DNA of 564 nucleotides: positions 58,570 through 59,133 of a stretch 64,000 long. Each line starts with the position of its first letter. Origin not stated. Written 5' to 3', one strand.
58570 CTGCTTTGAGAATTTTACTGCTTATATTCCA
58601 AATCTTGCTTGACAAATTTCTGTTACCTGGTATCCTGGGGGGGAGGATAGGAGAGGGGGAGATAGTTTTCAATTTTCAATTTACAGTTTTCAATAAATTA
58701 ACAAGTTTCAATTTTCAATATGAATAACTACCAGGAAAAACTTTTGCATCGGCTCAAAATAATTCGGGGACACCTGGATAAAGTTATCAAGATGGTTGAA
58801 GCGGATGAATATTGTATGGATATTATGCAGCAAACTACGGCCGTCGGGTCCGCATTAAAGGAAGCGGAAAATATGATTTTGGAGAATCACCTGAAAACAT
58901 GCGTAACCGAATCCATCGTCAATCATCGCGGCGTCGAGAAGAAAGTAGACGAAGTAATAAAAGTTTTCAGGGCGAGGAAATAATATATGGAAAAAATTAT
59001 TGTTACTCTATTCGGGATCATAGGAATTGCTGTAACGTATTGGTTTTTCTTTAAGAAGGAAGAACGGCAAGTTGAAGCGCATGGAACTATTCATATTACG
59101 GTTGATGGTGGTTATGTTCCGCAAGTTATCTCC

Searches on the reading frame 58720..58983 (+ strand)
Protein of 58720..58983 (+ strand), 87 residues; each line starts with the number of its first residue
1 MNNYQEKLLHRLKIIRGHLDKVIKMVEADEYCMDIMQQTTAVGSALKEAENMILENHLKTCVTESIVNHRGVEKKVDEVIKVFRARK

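Call 5: search_protein_families(library=pfam, proteins=[window:58720-58983:+])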
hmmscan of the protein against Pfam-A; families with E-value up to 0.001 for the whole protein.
window:58720-58983:+ (87 aa): 1 family
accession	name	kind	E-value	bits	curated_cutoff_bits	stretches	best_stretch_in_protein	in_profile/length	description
PF02583.22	Trns_repr_metal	-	8.1e-26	90.7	22.8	1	5-84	2-77/78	Metal-sensitive transcriptional repressor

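Call 9: find_homologous_proteins(query=window:58720-58980:+)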
Query window:58720-58980:+ (87 aa): 124 proteins with E <= 0.001 among 124 candidates; the best 120 are listed.
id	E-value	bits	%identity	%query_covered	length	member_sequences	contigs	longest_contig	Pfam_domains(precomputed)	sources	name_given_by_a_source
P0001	5.2e-49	181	100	100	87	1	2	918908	PF02583.23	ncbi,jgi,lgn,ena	ncbi:MAG: metal-sensitive transcriptional regulator [Patescibacteria group bacterium]|jgi:DNA-bindin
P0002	7.2e-39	149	83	100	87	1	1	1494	PF02583.23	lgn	-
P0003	7.7e-39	148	82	100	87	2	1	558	PF02583.23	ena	-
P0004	1.6e-38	147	84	100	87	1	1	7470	PF02583.23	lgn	-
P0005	2.5e-38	147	83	100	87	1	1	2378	PF02583.23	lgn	-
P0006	1.1e-37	145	82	100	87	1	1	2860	PF02583.23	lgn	-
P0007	8.7e-33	129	73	97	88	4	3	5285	PF02583.23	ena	-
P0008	8.8e-33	129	68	100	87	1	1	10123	PF02583.23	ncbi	-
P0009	5.6e-31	124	69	99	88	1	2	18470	PF02583.23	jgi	jgi:DNA-binding FrmR family transcriptional regulator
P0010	1.5e-30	122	69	98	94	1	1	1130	PF02583.23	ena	-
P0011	1.6e-30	122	67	99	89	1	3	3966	PF02583.23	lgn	-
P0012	4.3e-30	121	67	100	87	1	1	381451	PF02583.23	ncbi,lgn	-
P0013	4.8e-30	121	67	94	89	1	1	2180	PF02583.23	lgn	-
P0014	4.9e-29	117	63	100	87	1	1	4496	PF02583.23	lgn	-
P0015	1.1e-28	116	62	100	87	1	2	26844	PF02583.23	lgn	-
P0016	2.2e-28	115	62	100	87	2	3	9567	PF02583.23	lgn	-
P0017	5.9e-28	114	64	99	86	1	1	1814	PF02583.23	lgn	-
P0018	6.2e-27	111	59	100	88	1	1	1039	PF02583.23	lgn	-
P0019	1.2e-26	110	60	98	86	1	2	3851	PF02583.23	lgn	-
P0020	1.8e-26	109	57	100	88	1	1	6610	PF02583.23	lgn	-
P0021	1.8e-26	109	57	100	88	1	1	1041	PF02583.23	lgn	-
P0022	9.1e-26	107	55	100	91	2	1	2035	PF02583.23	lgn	-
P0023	1.5e-25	106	57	100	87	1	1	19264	PF02583.23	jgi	jgi:CsoR family transcriptional regulator, copper-sensing transcriptional repressor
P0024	4.5e-25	105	58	99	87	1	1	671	PF02583.23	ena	-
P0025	4.9e-25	105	61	97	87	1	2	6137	PF02583.23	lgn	-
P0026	9.9e-25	104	58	99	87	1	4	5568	PF02583.23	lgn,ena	-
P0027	2.4e-24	102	56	98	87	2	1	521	PF02583.23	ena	-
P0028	8.5e-24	101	60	94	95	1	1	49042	PF02583.23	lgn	-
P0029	1.2e-23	100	56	98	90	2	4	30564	PF02583.23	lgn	-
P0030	1.3e-23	100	58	97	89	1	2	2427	PF02583.23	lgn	-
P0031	3.0e-23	99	57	94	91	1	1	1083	PF02583.23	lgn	-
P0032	3.3e-23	99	59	93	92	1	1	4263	PF02583.23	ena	-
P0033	4.2e-23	98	55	94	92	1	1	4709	PF02583.23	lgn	-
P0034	4.9e-23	98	58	97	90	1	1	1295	PF02583.23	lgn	-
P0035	5.2e-23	98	57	97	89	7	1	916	PF02583.23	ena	-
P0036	5.3e-23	98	59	98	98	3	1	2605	PF02583.23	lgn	-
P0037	6.9e-23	98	58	98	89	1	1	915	PF02583.23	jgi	jgi:DNA-binding FrmR family transcriptional regulator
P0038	8.5e-23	98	57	94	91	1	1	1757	PF02583.23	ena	-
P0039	8.9e-23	97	54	98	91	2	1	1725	PF02583.23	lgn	-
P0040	8.9e-23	97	54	97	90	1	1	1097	PF02583.23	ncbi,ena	-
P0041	9.7e-23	97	55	98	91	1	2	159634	PF02583.23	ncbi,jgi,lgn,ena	-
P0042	1.0e-22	97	53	99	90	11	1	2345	PF02583.23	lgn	-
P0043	1.1e-22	97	59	91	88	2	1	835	PF02583.23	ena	-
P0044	1.1e-22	97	54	97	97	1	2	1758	PF02583.23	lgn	-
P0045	1.1e-22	97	63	74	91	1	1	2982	PF02583.23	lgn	-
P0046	1.1e-22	97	56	97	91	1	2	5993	PF02583.23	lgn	-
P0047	1.5e-22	97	52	97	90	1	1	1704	PF02583.23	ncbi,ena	-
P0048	1.7e-22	97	55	98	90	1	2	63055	PF02583.23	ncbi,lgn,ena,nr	ncbi:MAG: hypothetical protein HW400_51 [Candidatus Levybacteria bacterium]|nr:hypothetical protein 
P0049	2.1e-22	96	54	94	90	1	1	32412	PF02583.23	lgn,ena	-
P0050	2.3e-22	96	58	94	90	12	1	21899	PF02583.23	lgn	-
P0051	2.8e-22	96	57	97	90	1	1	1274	PF02583.23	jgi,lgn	-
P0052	3.1e-22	96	54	97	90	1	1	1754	PF02583.23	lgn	-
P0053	4.0e-22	95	51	98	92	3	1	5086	PF02583.23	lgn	-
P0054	5.2e-22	95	59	94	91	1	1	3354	PF02583.23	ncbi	-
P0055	5.4e-22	95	54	97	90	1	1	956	PF02583.23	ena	-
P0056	7.7e-22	94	55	94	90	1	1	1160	PF02583.23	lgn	-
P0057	7.8e-22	94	57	94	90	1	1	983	PF02583.23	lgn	-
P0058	9.1e-22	94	55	94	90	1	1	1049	PF02583.23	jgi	jgi:DNA-binding FrmR family transcriptional regulator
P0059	9.6e-22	94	55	95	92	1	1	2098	PF02583.23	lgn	-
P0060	1.1e-21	94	55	94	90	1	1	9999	PF02583.23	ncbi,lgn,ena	-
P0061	1.3e-21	94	55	94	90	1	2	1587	PF02583.23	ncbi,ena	-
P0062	1.3e-21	94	52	97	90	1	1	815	PF02583.23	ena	-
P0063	1.3e-21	94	56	94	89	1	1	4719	PF02583.23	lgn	-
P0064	1.4e-21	94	57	97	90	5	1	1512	PF02583.23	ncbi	-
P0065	1.7e-21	93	54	94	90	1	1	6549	PF02583.23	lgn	-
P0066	2.0e-21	93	55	94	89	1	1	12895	PF02583.23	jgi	jgi:CsoR family transcriptional regulator, copper-sensing transcriptional repressor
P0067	2.1e-21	93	57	94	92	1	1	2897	PF02583.23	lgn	-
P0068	2.2e-21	93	54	97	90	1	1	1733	PF02583.23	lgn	-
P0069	2.3e-21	93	53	98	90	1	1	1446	PF02583.23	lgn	-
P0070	2.4e-21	93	56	94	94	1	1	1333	PF02583.23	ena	-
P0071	2.4e-21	93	56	93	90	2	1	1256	PF02583.23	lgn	-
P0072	2.7e-21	93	56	97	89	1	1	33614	PF02583.23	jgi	-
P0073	2.7e-21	93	55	94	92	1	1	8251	PF02583.23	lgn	-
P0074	3.1e-21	93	56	94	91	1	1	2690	PF02583.23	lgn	-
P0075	3.5e-21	92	54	97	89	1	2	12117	PF02583.23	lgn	-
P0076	3.6e-21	92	52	97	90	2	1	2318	PF02583.23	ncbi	-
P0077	3.8e-21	92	56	93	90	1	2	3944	PF02583.23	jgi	jgi:DNA-binding FrmR family transcriptional regulator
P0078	4.1e-21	92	53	93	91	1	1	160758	PF02583.23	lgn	-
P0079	6.3e-21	92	55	94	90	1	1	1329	PF02583.23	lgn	-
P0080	6.8e-21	91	52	97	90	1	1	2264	PF02583.23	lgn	-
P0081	9.7e-21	91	53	98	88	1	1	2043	PF02583.23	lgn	-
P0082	1.1e-20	91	56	94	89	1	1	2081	PF02583.23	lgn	-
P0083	1.1e-20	91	53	98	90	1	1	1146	PF02583.23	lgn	-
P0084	1.2e-20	91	55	97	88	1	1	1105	PF02583.23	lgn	-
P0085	1.5e-20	90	55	95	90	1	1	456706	PF02583.23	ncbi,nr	ncbi:metal-sensitive transcriptional regulator [Candidatus Daviesbacteria bacterium]|nr:metal-sensit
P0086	1.9e-20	90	56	99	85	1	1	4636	PF02583.23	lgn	-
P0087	1.9e-20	90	55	95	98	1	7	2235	PF02583.23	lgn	-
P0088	2.0e-20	90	53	98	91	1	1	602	PF02583.23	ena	-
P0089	2.4e-20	90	50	99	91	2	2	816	PF02583.23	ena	-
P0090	2.4e-20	90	58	92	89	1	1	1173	PF02583.23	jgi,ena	-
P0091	2.5e-20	90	51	97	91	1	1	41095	PF02583.23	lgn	-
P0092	2.7e-20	90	52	97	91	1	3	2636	PF02583.23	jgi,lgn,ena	-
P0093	3.1e-20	89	57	99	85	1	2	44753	PF02583.23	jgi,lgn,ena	jgi:DNA-binding FrmR family transcriptional regulator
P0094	3.3e-20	89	51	94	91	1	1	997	PF02583.23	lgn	-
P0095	4.1e-20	89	55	99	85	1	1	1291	PF02583.23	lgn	-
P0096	4.1e-20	89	53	92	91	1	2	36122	PF02583.23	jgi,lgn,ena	-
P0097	4.5e-20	89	51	99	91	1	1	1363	PF02583.23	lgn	-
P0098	4.5e-20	89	54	94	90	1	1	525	PF02583.23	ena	-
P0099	5.0e-20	89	53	99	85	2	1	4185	PF02583.23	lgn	-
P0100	5.2e-20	89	52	97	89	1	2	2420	PF02583.23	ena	-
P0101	5.6e-20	89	52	95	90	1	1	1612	PF02583.23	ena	-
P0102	6.1e-20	88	51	94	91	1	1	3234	PF02583.23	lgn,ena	-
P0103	7.7e-20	88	51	94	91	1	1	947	PF02583.23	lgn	-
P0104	7.8e-20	88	52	94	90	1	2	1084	PF02583.23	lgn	-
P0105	8.2e-20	88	51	97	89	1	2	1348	PF02583.23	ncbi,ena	-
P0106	8.4e-20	88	55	99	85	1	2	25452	PF02583.23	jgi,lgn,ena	-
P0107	8.6e-20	88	54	91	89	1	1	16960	PF02583.23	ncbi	-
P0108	9.0e-20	88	64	85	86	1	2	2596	PF02583.23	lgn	-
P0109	1.0e-19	88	50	97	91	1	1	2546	PF02583.23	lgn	-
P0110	1.2e-19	88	52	94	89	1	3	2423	PF02583.23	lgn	-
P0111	1.7e-19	87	51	97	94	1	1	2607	PF02583.23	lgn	-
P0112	2.0e-19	87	57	92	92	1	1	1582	PF02583.23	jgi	jgi:DNA-binding FrmR family transcriptional regulator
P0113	2.7e-19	86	51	97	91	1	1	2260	PF02583.23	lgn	-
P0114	7.3e-19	85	50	94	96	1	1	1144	PF02583.23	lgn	-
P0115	8.2e-19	85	54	94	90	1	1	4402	PF02583.23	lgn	-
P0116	9.3e-19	85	54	98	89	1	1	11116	PF02583.23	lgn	-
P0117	1.4e-18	84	52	95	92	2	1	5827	PF02583.23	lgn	-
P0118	1.6e-18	84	54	98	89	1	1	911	PF02583.23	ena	-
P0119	3.9e-18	83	56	76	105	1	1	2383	PF02583.23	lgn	-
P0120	7.2e-18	82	55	94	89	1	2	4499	PF02583.23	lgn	-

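Call 10: find_related_loci(query=window:58720-58980:+, collection=genome_contigs, flank=3000)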
Query window:58720-58980:+ (87 aa) in genome_contigs; peptide patterns used: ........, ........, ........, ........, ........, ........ (x = any residue, [..] = any of these).
188 stretches matched a pattern; 16 encode a relative of the query (tblastn E <= 1e-3); 16 distinct loci.
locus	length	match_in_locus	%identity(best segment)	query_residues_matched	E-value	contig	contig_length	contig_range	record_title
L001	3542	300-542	59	5-86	2e-27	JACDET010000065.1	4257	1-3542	MAG: Candidatus Levyibacteriota bacterium isolate MGR_bin367 SD2903_NODE_6301_length_4257_cov_1.285956, whole genome sho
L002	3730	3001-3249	54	3-86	1e-26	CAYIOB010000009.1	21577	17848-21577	MAG TPA_asm: uncultured Gammaproteobacteria bacterium isolate ERP119705_co25_644 genome assembly, contig: NODE_1404_leng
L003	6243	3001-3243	55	3-84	3e-26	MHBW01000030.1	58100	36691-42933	MAG: Candidatus Blackburnbacteria bacterium RIFCSPHIGHO2_01_FULL_43_15b rifcsphigho2_01_scaffold_6981, whole genome shot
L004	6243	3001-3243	54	3-84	8e-25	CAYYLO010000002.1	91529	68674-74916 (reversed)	MAG TPA_asm: uncultured Gammaproteobacteria bacterium isolate binchicken_co144_799 genome assembly, contig: NODE_583_len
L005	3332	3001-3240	53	3-83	1e-24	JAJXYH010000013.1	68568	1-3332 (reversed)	MAG: bacterium isolate BP6.bin75 NODE_593_length_68568_cov_1.956123, whole genome shotgun sequence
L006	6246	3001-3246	43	5-84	3e-20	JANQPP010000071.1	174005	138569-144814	MAG: Pirellulales bacterium isolate IP29b_bin.168 k99_1308464, whole genome shotgun sequence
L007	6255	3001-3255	42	2-84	5e-20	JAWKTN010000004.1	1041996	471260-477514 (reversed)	MAG: Pirellulaceae bacterium isolate BC1.9 BC1.9.fa-4, whole genome shotgun sequence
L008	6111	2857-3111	41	2-84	2e-19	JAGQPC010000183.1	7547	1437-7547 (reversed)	MAG: Planctomycetales bacterium isolate HKST-UBA30 2012-05-30_1_(paired)_contig_164636, whole genome shotgun sequence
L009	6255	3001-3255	40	2-84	1e-18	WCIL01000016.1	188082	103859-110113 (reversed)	MAG: Phycisphaera sp. RhM NODE_68_length_188087_cov_7.052282, whole genome shotgun sequence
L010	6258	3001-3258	38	2-85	4e-17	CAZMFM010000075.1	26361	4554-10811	MAG TPA_asm: uncultured Spirochaetaceae bacterium isolate SRP128015_co1_44 genome assembly, contig: NODE_2226_length_263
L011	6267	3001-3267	42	1-86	1e-16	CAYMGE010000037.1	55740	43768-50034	MAG TPA_asm: uncultured Ardenticatenaceae bacterium isolate SRP334346_co1_90 genome assembly, contig: NODE_665_length_55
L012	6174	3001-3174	50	5-62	4e-16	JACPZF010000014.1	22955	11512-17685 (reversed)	MAG: Candidatus Gottesmanbacteria bacterium isolate NC_groundwater_882_Pr1_S2p5_40_13 Montesol18_S2p5_coassembly_scaffol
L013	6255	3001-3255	40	2-84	3e-19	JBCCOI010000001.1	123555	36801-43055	MAG: Planctomycetota bacterium isolate P01_D01_bin.10 k141_393589_length_123555_cov_19.4488, whole genome shotgun sequen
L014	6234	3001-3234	40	5-84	2e-14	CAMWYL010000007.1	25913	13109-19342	MAG TPA_asm: uncultured Lachnospiraceae bacterium isolate SRR14411257_bin.4_metawrap_v1.3_MAG genome assembly, contig: N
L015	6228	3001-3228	41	7-84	1e-13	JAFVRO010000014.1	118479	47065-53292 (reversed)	MAG: Clostridia bacterium isolate RGIG5330 Sheep_Colon-2__c729, whole genome shotgun sequence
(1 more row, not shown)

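Call 11: find_related_loci(query=window:58720-58980:+, collection=metagenome_contigs, flank=3000)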
Query window:58720-58980:+ (87 aa) in metagenome_contigs; peptide patterns used: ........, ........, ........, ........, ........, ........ (x = any residue, [..] = any of these).
307 stretches matched a pattern; 33 encode a relative of the query (tblastn E <= 1e-3); 33 distinct loci.
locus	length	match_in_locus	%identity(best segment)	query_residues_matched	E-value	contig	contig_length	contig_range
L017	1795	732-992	83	1-87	2e-46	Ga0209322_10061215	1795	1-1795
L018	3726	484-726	57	3-84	5e-28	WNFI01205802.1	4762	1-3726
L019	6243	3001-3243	56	3-84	9e-28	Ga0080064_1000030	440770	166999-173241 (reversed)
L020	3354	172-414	59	3-84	1e-27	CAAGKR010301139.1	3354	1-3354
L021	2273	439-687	55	3-86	2e-27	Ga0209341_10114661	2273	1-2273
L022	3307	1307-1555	54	3-86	2e-27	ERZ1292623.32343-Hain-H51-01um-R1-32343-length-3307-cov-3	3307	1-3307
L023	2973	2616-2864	55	3-86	2e-27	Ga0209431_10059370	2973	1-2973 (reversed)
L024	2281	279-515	56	5-84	4e-27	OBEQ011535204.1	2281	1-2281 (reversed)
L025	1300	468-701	58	5-83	2e-27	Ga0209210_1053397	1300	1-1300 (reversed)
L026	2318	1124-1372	52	3-86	1e-26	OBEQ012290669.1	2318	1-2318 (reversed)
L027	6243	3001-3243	55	3-84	3e-26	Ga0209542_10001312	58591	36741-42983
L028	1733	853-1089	53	5-84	2e-25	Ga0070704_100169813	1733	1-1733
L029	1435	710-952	52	3-84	2e-25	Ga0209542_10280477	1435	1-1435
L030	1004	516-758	51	5-86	4e-25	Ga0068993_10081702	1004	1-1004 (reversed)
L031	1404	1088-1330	50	2-83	4e-24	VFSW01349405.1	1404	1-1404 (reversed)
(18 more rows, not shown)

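Call 14: find_encoding_contigs(protein=P0004, flank=3000, max_places=3)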
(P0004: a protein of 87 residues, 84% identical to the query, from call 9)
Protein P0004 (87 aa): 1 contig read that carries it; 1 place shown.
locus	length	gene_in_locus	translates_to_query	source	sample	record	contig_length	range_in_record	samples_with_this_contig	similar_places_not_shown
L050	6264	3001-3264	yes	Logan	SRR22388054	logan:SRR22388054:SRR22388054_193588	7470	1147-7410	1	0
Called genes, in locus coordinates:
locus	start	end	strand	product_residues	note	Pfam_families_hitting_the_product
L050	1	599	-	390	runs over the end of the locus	PF05977:MFS_3 (faint), PF07690:MFS_1, PF12832:MFS_1_like, PF13347:MFS_2, PF00083:Sugar_tr, PF13347:MFS_2 (weak), PF07690:MFS_1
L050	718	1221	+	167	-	PF22544:HYDIN_VesB_CFA65-like_Ig, PF07610:DUF1573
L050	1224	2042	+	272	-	-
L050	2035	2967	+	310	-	-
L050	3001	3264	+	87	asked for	PF02583:Trns_repr_metal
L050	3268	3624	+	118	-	PF13473:Cupredoxin_1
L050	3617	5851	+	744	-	PF00403:HMA, PF00122:E1-E2_ATPase, PF00702:Hydrolase, PF08282:Hydrolase_3 (faint)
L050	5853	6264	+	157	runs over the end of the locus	?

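Call 15: find_encoding_contigs(protein=P0006, flank=3000, max_places=3)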
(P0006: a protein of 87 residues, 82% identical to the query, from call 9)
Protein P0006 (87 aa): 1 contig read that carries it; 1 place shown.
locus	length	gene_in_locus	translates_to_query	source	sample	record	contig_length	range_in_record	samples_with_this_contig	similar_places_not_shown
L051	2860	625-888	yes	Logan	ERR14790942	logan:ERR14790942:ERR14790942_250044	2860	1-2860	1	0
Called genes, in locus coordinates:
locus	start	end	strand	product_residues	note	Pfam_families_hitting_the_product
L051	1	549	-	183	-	?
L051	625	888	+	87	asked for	PF02583:Trns_repr_metal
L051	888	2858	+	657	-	?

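Call 16: find_encoding_contigs(protein=P0005, flank=3000, max_places=3)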
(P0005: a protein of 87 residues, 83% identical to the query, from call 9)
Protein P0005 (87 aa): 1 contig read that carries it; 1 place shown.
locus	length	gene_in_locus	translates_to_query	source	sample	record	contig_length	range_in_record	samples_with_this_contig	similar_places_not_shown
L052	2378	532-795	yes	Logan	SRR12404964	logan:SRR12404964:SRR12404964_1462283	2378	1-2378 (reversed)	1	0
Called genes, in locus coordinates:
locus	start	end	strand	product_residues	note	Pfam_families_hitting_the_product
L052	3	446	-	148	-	?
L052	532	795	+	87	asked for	PF02583:Trns_repr_metal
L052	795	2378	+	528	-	?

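Call 17: find_encoding_contigs(protein=P0002, flank=3000, max_places=3)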
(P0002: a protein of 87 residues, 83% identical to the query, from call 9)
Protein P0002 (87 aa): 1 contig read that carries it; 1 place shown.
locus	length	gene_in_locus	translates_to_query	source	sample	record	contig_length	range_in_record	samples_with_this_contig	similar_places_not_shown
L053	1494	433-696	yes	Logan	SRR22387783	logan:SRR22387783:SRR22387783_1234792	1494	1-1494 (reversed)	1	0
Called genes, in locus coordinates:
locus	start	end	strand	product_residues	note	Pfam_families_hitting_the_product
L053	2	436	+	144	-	?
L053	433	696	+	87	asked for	PF02583:Trns_repr_metal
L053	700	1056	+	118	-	PF13473:Cupredoxin_1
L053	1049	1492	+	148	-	?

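Call 18: find_encoding_contigs(protein=P0007, flank=3000, max_places=3)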
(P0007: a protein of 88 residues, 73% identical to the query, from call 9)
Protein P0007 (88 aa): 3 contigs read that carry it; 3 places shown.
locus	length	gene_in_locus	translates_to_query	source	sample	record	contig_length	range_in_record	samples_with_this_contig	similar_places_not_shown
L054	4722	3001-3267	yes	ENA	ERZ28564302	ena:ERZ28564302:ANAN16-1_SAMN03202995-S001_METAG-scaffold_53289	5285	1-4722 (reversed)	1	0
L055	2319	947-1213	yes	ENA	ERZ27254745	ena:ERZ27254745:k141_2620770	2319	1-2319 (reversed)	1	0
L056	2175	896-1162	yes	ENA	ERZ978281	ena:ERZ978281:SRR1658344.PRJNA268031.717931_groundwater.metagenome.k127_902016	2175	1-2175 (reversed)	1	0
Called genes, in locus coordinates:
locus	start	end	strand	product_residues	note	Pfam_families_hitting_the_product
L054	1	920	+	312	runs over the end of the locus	PF00571:CBS (weak), PF01769:MgtE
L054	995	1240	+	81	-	-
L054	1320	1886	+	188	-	PF12146:Hydrolase_4, PF00561:Abhydrolase_1, PF12697:Abhydrolase_6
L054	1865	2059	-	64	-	PF09360:zf-CDGSH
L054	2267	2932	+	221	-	PF00160:Pro_isomerase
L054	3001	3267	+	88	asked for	PF02583:Trns_repr_metal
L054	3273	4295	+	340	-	-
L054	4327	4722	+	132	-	?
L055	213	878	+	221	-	PF00160:Pro_isomerase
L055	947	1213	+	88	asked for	PF02583:Trns_repr_metal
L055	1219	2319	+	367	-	?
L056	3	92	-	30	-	?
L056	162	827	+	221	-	PF00160:Pro_isomerase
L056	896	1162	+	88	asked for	PF02583:Trns_repr_metal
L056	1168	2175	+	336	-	?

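Call 19: find_encoding_contigs(protein=P0008, flank=3000, max_places=3)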
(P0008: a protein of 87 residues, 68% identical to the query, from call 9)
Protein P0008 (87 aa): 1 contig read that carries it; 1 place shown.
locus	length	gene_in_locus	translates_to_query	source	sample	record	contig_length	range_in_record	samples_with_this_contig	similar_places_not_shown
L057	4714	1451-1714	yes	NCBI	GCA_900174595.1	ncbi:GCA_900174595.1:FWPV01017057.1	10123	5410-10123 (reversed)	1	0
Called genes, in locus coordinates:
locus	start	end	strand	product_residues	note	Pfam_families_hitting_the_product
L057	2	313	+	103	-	?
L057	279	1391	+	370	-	PF09903:DUF2130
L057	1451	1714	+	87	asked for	PF02583:Trns_repr_metal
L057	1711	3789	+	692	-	PF00122:E1-E2_ATPase, PF00702:Hydrolase, PF08282:Hydrolase_3 (faint)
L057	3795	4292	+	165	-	PF07610:DUF1573 (weak), PF22544:HYDIN_VesB_CFA65-like_Ig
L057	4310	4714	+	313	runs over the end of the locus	PF04945:YHS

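Call 20: find_encoding_contigs(protein=P0009, flank=3000, max_places=3)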
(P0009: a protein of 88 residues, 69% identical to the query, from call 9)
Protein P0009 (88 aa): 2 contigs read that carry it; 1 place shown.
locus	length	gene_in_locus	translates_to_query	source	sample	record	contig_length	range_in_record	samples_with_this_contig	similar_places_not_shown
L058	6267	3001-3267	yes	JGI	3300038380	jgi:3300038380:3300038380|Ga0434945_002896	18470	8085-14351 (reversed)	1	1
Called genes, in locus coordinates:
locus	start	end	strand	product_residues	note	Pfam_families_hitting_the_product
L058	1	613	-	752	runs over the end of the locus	PF02089:Palm_thioest (faint)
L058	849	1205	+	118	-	-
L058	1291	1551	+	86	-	-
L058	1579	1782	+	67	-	-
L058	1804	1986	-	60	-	-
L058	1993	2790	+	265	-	PF20803:PaaX_M, PF08223:PaaX_C (weak)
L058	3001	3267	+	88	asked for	PF02583:Trns_repr_metal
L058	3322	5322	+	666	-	PF00122:E1-E2_ATPase, PF00702:Hydrolase, PF08282:Hydrolase_3 (faint)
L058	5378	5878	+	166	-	PF22544:HYDIN_VesB_CFA65-like_Ig (weak), PF07610:DUF1573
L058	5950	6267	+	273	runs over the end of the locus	PF02683:DsbD_TM (weak), PF13386:DsbD_2 (weak)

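Call 21: find_encoding_contigs(protein=P0012, flank=3000, max_places=3)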
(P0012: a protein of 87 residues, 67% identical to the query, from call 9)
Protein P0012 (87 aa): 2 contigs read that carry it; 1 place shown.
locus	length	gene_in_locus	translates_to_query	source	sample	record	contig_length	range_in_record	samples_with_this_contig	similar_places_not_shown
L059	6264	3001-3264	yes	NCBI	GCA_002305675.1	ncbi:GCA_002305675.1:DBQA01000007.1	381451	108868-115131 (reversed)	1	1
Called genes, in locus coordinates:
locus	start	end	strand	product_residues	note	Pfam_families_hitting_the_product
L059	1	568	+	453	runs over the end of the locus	-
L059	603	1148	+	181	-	PF07638:Sigma70_ECF (weak), PF04542:Sigma70_r2, PF08281:Sigma70_r4_2, PF04545:Sigma70_r4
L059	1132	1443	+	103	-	-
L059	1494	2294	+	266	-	-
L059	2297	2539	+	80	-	-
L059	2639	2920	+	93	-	-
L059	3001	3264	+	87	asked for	PF02583:Trns_repr_metal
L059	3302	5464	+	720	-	PF19335:HMBD, PF00122:E1-E2_ATPase, PF00702:Hydrolase, PF08282:Hydrolase_3 (weak)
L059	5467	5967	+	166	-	PF22544:HYDIN_VesB_CFA65-like_Ig, PF07610:DUF1573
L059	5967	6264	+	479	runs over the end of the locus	PF04945:YHS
